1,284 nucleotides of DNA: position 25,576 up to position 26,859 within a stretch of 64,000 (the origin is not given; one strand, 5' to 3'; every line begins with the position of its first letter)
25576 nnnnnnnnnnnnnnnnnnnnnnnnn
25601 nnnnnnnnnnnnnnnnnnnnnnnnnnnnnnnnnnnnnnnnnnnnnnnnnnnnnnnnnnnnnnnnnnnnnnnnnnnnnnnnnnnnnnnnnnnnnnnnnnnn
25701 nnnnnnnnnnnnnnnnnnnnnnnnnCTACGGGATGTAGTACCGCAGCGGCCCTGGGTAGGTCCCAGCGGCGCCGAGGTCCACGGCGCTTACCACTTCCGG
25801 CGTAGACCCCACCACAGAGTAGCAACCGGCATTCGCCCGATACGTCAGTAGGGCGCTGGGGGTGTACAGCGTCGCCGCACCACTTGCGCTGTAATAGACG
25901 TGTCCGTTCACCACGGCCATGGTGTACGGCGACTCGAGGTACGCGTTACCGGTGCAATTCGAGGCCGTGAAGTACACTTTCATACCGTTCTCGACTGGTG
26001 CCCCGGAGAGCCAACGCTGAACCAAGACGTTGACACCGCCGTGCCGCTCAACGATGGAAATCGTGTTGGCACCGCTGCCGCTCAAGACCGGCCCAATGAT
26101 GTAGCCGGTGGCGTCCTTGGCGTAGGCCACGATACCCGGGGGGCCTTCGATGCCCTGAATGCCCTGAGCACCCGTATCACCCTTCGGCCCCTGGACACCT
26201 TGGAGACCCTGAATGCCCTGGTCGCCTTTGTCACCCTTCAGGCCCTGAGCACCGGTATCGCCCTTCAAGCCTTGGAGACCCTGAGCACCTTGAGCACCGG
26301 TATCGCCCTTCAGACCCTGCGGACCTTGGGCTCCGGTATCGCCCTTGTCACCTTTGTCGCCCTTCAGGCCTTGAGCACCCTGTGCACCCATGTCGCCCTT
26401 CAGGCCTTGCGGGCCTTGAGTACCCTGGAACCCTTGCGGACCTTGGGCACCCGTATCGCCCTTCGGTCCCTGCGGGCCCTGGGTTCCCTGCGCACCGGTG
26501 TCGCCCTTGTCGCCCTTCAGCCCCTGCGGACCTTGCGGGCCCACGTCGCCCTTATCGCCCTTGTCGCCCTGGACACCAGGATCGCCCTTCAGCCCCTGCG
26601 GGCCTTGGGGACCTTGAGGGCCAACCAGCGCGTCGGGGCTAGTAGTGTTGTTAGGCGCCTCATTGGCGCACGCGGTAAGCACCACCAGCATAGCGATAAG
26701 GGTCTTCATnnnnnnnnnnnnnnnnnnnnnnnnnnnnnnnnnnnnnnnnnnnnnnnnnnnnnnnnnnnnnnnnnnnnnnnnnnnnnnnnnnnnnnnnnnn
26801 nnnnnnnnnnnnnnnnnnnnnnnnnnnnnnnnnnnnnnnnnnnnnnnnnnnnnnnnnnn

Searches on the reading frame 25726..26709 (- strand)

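Call 44: search_protein_families(library=phrogs, proteins=[window:25726-26709:-], max_evalue=0.001)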
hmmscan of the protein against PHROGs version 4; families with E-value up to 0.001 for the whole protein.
window:25726-26709:- (327 aa): 50 families (the best 25 are shown)
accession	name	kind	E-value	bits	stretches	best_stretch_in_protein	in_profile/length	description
phrog_6320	-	tail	1.9e-57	196.6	2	27-156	80-206/745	tail fiber protein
phrog_819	-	tail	6.5e-43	148.1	3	30-123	499-592/1024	tail protein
phrog_5073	-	tail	1.1e-40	141.1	2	93-200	261-368/519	tail fiber protein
phrog_38806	-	unknown function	2.6e-31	110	3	65-152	66-153/285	-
phrog_8745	-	tail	3.6e-29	101.8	2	93-244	1380-1535/1803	tail fiber protein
phrog_366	-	tail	1.5e-27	98.2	3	72-147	306-381/474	tail fiber protein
phrog_10972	-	tail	5e-27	96.3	4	20-75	146-202/343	tail fiber protein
phrog_26246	-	tail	5.6e-26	92.5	2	92-194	103-208/329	tail protein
phrog_13892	-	tail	7.2e-26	92.3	4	143-223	35-115/676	minor tail protein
phrog_1806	-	tail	9.9e-26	91.6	2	74-192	108-227/276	collagen like minor tail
phrog_18350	-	tail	3e-22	80.5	2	97-193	97-194/253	tail fiber protein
phrog_1658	-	unknown function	3.5e-22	80.3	2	112-192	41-118/239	-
phrog_3420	-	unknown function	5.3e-22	78.2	1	29-208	47-233/929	-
phrog_29268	-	unknown function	4.2e-21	75.7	2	86-218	405-535/653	-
phrog_30509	-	tail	1e-20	75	3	87-196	6-115/254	collagen like minor tail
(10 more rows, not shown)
